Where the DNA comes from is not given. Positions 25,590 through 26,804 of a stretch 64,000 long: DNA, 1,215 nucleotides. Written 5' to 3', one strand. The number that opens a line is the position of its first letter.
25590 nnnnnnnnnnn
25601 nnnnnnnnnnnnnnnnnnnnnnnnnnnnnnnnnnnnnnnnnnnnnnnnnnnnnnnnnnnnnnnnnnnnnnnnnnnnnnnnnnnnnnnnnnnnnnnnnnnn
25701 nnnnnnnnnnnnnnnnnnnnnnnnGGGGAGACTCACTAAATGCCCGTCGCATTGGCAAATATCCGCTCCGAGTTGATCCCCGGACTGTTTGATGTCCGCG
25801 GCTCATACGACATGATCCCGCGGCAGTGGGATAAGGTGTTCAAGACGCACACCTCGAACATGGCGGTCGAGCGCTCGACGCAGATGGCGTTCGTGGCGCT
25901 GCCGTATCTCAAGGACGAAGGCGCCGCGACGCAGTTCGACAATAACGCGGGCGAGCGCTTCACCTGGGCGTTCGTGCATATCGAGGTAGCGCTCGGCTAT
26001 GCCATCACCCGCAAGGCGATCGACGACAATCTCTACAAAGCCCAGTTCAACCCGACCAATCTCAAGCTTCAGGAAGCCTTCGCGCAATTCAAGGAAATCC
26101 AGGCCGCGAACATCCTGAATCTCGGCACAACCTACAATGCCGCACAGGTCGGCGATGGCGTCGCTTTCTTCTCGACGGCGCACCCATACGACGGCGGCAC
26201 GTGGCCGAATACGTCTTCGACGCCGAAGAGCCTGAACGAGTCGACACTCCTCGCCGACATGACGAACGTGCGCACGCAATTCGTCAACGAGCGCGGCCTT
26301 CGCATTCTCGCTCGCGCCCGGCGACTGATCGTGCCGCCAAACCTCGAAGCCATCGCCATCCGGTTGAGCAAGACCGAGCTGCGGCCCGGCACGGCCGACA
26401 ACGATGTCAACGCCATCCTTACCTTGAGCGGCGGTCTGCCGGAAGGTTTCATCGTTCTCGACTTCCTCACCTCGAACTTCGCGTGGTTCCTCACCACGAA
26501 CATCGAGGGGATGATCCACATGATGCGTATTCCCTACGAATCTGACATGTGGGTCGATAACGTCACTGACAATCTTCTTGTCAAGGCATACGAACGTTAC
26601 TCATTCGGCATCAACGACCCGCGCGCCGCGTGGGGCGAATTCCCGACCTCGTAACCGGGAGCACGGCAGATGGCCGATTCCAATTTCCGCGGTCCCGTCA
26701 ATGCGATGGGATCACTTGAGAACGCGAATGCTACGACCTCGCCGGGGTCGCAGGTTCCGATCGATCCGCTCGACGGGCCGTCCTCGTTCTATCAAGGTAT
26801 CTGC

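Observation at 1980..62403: Bipartite element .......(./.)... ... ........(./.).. recurs nine times, always pointing toward the next gene or module start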

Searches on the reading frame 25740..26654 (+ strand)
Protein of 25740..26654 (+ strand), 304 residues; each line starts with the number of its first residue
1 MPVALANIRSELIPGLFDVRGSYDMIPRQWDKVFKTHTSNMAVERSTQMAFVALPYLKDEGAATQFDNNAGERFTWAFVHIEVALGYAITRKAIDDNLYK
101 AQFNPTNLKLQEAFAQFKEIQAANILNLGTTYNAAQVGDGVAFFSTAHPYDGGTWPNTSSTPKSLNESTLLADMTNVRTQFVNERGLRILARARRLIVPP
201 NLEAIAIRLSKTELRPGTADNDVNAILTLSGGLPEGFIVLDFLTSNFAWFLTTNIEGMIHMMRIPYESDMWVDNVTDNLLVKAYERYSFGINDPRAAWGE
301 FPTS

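Call 27: search_protein_families(library=phrogs, proteins=[window:25740-26654:+], max_evalue=0.001)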
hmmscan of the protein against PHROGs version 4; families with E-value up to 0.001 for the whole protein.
window:25740-26654:+ (304 aa): 1 family
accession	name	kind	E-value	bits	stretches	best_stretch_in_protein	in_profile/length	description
phrog_371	-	head and packaging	2.4e-08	34.6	1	23-152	24-145/303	major head protein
